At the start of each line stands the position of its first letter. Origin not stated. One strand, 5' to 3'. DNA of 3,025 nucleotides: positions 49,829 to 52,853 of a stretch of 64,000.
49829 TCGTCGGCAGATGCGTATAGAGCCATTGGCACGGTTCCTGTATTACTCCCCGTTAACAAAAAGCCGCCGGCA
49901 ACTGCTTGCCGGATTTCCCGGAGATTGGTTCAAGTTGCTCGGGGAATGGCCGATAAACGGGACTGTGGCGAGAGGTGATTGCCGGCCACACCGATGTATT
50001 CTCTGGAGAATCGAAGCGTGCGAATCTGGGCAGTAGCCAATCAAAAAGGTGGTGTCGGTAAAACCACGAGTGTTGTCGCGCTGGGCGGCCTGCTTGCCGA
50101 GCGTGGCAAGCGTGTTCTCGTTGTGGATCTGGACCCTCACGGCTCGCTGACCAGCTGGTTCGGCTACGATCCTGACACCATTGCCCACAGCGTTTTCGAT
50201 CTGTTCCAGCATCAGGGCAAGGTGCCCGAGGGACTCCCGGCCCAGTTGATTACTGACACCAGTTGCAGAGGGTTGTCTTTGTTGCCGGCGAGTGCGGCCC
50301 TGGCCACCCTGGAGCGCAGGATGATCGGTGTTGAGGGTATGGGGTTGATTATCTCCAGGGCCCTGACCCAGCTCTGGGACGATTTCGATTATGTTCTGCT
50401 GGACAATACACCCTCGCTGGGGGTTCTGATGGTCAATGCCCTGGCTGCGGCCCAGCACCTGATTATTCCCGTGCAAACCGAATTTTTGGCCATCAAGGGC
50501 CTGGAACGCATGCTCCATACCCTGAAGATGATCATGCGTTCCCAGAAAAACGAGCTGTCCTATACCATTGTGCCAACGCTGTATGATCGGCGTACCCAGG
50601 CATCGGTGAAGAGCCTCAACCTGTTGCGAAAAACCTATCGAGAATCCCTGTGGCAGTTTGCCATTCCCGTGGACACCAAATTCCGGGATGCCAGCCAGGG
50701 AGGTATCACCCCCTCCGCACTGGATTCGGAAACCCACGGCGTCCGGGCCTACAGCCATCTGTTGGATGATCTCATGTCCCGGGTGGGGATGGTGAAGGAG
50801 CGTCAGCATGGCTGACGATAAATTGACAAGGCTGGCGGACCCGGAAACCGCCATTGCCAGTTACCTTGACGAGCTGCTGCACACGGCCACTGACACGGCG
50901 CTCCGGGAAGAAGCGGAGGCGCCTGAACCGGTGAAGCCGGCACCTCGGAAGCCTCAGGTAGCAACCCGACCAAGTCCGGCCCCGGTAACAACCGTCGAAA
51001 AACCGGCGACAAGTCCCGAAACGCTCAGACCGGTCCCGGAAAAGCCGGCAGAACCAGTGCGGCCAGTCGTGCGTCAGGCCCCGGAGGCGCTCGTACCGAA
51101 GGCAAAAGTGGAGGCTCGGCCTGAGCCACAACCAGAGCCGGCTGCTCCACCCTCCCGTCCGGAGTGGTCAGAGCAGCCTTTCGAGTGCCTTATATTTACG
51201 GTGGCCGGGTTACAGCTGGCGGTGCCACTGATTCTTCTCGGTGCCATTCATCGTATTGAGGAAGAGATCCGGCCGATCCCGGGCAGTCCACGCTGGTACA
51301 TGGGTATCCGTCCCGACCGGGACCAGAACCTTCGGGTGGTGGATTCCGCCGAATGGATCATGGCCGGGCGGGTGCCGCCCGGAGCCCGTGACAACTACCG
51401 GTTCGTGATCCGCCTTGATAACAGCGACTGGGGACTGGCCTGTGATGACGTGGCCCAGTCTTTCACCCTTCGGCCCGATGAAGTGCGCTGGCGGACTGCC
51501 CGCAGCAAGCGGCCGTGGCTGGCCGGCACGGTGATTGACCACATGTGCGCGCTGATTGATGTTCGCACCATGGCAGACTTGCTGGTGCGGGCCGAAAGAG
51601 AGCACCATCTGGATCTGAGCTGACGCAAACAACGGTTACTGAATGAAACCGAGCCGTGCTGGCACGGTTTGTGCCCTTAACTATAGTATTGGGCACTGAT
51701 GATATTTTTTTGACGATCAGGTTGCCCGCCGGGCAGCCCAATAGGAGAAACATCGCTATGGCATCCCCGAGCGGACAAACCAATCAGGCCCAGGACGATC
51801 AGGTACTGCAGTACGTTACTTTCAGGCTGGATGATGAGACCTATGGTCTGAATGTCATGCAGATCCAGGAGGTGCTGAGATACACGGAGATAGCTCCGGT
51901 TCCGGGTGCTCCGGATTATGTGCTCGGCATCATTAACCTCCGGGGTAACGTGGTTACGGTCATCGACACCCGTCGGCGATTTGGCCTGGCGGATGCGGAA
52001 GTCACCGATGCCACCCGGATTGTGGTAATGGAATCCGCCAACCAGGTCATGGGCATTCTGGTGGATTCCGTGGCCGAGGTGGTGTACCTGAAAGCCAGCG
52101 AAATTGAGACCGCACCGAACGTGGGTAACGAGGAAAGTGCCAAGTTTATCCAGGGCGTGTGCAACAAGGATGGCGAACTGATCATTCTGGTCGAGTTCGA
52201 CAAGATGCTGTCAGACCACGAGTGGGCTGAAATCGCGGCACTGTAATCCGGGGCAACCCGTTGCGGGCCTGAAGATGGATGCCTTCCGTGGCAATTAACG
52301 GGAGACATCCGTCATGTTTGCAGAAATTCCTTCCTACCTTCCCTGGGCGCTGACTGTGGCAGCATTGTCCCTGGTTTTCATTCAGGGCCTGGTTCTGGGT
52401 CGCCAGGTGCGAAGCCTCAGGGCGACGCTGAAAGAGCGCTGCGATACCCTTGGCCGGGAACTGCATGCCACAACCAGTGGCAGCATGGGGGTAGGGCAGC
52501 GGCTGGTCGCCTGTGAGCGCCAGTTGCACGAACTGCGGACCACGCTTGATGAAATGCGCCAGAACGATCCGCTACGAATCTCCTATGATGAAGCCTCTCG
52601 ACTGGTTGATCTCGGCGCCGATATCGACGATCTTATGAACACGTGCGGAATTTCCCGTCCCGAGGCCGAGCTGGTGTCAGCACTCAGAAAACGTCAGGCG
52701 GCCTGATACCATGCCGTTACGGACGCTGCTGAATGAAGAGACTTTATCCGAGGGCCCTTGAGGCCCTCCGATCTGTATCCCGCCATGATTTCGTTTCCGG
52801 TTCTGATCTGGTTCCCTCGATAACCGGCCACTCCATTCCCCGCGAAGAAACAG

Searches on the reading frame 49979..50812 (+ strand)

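Call 3: search_protein_families(library=pfam, proteins=[window:49979-50812:+], max_evalue=0.1)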
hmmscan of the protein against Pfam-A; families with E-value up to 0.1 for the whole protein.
window:49979-50812:+ (278 aa): 11 families
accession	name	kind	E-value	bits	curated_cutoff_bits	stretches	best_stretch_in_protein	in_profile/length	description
PF13614.12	AAA_31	-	2.7e-45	154.9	27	1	15-194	2-176/177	AAA domain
PF01656.29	CbiA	-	5.4e-20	72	25.4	1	18-242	2-122/125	CobQ/CobB/MinD/ParA nucleotide binding domain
PF02374.21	ArsA_ATPase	-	3.1e-08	33.6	24.3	1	22-63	8-49/305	Anion-transporting ATPase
PF10609.15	ParA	-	3.2e-08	33.7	27.1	1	16-203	5-184/246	NUBPL iron-transfer P-loop NTPase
PF06564.18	CBP_BcsQ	-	1.5e-07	31.6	21.3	1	19-168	6-148/234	Cellulose biosynthesis protein BcsQ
PF00142.24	Fer4_NifH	-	3e-07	30.7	25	1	23-190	8-173/271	4Fe-4S iron sulfur cluster binding proteins, NifH/frxC family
PF07015.17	VirC1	-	2.1e-06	27.7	24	1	18-61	5-48/231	VirC1 protein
PF09140.17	MipZ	-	2.6e-06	27.4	20.7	1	18-54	4-40/262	ATPase MipZ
PF03308.22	MeaB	-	0.0013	18.3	23.1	1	25-56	43-74/273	Methylmalonyl Co-A mutase-associated GTPase MeaB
PF03029.23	ATP_bind_1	-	0.0088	16.3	27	1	25-54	6-35/240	Conserved hypothetical ATP binding protein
PF16575.11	CLP1_P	-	0.02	15.1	26.6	1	25-53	4-32/188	mRNA cleavage and polyadenylation factor CLP1 P-loop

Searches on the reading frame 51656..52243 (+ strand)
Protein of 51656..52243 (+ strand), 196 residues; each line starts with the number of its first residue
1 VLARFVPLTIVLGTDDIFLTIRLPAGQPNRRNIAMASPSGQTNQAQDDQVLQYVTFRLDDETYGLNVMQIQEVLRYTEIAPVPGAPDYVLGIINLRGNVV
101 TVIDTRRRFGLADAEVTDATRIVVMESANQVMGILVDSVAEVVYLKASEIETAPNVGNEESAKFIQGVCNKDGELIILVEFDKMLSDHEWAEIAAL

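Call 3: search_protein_families(library=pfam, proteins=[window:51656-52243:+], max_evalue=0.1)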
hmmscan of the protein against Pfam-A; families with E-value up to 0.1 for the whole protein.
window:51656-52243:+ (196 aa): 2 families
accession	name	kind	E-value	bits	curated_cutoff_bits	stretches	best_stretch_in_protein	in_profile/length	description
PF01584.24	CheW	-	7e-41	139.5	23.5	1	52-187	1-136/138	CheW-like domain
PF14903.11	WG_beta_rep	-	0.065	13.7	25.6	0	167-184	2-19/35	WG containing repeat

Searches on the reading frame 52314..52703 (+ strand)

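Call 3: search_protein_families(library=pfam, proteins=[window:52314-52703:+], max_evalue=0.1)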
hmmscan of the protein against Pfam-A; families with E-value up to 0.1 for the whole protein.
window:52314-52703:+ (130 aa): 3 families
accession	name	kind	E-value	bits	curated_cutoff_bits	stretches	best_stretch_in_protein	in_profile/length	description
PF10975.14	DUF2802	-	2.2e-21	76.2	33.5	1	59-126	1-68/68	Protein of unknown function (DUF2802)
PF25587.1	Rv2743c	-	0.042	13.9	27.7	1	14-88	63-131/237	Rv2743c family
PF14362.11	DUF4407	-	0.094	12.4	31.3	1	29-108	147-222/297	Domain of unknown function (DUF4407)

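Call 4: search_protein_families(library=ncbifam, proteins=[window:52314-52703:+], max_evalue=0.1)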
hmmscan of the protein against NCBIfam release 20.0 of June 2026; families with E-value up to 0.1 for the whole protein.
window:52314-52703:+ (130 aa): 2 families
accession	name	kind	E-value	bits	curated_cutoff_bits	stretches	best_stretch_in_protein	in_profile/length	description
NF047839.1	PspM_Rv2743c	equivalog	0.0019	18.1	80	1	12-121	45-162/220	phage shock envelope stress response protein PspM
NF007688.0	PRK10364.1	equivalog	0.04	12.7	479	1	9-83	15-86/460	two-component system sensor histidine kinase ZraS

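Call 13: search_protein_families(library=padloc, proteins=[window:52314-52703:+], max_evalue=0.01)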
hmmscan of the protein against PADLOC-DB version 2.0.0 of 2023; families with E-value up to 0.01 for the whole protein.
window:52314-52703:+ (130 aa): 0 families
